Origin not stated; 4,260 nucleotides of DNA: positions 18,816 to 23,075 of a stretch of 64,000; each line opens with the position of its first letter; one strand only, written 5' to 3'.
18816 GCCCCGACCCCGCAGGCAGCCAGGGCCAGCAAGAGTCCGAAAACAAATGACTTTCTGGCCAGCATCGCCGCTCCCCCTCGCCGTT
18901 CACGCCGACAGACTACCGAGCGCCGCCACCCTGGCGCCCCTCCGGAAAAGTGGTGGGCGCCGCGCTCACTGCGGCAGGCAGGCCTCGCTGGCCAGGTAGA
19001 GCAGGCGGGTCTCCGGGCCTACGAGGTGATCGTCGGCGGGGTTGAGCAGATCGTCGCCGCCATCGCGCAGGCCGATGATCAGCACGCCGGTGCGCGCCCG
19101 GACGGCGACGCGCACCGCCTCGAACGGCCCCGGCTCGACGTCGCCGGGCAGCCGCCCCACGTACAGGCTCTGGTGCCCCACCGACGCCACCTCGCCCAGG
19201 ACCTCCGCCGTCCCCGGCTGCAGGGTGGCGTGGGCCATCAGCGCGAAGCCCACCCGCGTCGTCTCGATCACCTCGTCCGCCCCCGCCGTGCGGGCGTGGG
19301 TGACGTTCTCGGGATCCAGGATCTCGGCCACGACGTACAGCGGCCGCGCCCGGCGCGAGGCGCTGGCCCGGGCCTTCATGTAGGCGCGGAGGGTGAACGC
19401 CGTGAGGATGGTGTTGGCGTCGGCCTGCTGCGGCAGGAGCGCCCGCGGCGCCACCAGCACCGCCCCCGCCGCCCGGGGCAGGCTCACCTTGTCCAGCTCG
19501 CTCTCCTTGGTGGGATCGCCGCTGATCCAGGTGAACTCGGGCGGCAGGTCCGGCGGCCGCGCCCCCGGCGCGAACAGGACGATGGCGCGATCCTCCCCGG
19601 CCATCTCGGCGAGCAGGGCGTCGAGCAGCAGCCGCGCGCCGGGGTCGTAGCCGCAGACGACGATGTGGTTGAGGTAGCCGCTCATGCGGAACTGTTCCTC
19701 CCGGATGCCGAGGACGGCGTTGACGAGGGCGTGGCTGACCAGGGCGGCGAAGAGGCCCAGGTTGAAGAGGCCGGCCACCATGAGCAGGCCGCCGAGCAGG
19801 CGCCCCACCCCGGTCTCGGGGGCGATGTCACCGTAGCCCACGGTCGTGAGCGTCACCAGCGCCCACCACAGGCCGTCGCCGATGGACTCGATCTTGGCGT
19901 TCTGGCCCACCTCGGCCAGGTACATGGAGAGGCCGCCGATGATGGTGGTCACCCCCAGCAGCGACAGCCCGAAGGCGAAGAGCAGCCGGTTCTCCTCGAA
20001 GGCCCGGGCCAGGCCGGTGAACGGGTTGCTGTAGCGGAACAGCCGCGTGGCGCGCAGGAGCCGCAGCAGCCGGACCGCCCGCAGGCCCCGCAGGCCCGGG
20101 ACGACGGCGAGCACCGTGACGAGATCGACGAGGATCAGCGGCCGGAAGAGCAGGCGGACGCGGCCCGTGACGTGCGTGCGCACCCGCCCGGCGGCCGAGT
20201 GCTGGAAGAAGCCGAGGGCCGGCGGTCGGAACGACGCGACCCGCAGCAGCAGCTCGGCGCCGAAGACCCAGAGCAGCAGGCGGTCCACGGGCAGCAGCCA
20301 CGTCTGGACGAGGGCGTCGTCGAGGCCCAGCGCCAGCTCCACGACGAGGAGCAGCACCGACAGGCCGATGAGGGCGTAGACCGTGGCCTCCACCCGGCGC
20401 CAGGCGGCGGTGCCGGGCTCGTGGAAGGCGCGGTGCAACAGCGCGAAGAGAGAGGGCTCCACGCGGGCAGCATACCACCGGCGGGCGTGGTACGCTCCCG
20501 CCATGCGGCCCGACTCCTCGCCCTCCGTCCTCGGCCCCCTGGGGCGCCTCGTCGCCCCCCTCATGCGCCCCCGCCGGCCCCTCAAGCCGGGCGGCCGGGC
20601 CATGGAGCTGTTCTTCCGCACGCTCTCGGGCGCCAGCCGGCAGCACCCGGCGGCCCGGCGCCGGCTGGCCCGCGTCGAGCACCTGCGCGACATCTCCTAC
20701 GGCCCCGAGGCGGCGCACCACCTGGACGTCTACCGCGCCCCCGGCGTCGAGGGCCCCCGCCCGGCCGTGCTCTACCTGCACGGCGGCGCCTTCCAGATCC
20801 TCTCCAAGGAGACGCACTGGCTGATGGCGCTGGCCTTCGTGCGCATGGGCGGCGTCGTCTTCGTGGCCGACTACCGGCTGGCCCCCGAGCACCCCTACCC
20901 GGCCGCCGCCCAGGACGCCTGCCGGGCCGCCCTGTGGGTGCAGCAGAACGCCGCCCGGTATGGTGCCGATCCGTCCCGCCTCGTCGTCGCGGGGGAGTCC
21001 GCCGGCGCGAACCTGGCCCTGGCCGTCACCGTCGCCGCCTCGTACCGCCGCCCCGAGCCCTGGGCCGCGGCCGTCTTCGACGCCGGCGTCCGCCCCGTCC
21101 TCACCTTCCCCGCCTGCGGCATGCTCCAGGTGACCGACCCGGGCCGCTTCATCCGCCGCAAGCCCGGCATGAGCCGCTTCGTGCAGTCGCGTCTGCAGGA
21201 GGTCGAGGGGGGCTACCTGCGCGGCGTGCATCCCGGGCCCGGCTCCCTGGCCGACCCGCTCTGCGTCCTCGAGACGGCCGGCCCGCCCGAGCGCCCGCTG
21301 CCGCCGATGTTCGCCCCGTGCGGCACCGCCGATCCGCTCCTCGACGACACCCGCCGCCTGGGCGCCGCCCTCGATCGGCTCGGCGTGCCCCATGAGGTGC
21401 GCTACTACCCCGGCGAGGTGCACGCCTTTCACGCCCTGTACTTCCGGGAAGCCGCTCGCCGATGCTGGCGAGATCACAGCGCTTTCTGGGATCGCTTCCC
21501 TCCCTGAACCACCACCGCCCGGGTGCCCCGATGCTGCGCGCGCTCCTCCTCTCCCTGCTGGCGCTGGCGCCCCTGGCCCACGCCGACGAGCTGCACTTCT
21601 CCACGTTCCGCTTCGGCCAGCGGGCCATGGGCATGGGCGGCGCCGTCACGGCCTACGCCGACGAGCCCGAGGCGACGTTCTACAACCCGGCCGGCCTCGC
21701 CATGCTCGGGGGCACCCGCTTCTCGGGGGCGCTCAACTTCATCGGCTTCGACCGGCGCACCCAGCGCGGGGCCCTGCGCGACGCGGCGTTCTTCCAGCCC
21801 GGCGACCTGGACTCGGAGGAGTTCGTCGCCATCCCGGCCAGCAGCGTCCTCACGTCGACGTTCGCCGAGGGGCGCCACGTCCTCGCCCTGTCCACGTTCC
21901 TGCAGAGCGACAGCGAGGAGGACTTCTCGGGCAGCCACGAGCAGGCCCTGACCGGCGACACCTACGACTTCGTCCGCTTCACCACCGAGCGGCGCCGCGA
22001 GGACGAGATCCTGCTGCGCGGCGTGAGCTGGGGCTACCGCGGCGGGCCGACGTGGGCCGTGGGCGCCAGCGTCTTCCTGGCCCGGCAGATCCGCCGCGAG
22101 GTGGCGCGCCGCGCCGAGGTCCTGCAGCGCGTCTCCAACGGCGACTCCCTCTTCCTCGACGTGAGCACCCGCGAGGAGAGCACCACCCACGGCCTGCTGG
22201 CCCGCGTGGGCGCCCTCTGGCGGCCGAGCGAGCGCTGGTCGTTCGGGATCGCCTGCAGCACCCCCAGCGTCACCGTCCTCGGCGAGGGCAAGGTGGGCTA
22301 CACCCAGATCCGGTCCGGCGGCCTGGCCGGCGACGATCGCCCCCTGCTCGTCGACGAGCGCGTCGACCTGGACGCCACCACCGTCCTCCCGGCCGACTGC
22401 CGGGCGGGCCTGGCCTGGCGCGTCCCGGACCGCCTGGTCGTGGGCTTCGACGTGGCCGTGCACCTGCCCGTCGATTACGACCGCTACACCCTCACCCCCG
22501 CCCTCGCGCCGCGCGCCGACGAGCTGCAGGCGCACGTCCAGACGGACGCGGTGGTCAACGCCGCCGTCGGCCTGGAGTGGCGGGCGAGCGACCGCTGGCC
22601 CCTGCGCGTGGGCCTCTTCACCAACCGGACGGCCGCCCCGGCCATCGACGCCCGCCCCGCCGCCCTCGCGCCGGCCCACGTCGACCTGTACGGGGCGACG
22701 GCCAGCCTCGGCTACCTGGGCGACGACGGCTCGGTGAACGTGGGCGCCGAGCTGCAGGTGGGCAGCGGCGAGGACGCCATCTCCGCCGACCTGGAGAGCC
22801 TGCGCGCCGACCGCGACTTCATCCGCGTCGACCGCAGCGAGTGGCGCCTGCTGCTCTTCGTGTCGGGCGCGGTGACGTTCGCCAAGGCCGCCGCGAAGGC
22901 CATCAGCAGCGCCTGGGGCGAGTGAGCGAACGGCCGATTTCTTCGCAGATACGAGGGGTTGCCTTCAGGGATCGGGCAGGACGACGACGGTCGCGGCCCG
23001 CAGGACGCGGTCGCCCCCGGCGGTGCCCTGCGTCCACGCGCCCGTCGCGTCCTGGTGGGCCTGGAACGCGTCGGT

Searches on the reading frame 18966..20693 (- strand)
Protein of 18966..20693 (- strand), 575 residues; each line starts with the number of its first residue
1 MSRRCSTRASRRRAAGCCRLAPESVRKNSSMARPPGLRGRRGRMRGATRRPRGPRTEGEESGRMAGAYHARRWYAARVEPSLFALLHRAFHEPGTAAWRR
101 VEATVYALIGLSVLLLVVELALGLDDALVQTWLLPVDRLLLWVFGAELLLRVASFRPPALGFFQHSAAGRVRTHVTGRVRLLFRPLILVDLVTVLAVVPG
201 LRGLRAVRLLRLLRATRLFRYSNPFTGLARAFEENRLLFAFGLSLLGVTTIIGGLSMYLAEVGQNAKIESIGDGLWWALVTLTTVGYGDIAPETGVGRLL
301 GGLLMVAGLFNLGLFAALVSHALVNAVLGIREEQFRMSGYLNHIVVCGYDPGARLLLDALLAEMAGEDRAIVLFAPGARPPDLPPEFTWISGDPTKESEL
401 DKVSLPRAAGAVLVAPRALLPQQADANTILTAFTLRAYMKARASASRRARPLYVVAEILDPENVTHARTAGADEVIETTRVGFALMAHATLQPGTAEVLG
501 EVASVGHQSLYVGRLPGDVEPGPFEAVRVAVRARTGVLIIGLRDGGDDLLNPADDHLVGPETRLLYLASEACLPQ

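Call 19: search_protein_families(library=pfam, proteins=[window:18966-20693:-], max_evalue=0.001)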
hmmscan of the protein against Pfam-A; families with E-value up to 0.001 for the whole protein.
window:18966-20693:- (575 aa): 3 families
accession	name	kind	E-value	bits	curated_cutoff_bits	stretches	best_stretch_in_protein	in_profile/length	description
PF00520.37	Ion_trans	-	1.5e-18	67.3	25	1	101-324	4-234/241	Ion transport protein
PF07885.22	Ion_trans_2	-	1.4e-16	60.5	22.5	1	248-323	4-77/79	Ion channel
PF22614.2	Slo-like_RCK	-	3.5e-06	27.1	24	1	342-439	4-112/119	Calcium-activated potassium channel slowpoke-like RCK domain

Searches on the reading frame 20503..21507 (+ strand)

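Call 19: search_protein_families(library=pfam, proteins=[window:20503-21507:+], max_evalue=0.001)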
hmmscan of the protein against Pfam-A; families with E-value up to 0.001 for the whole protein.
window:20503-21507:+ (334 aa): 4 families
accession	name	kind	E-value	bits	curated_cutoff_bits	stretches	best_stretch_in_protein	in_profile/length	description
PF07859.19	Abhydrolase_3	-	7.6e-40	137.3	25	1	89-310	1-209/210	alpha/beta hydrolase fold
PF20434.5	BD-FAE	-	1.6e-20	74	26.8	1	74-179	1-110/215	BD-FAE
PF00135.34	COesterase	-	2.7e-10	40.2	27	1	74-178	88-203/515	Carboxylesterase family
PF00326.27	Peptidase_S9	-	5.2e-06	26.5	22.6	0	145-201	51-103/213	Prolyl oligopeptidase family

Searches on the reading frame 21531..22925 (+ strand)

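Call 19: search_protein_families(library=pfam, proteins=[window:21531-22925:+], max_evalue=0.001)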
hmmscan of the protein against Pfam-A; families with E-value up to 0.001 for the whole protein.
window:21531-22925:+ (464 aa): 1 family
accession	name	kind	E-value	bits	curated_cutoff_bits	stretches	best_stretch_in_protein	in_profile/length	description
PF03349.22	Toluene_X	-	2.2e-08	33.4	29.7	0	225-373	206-348/421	Outer membrane protein transport protein (OMPP1/FadL/TodX)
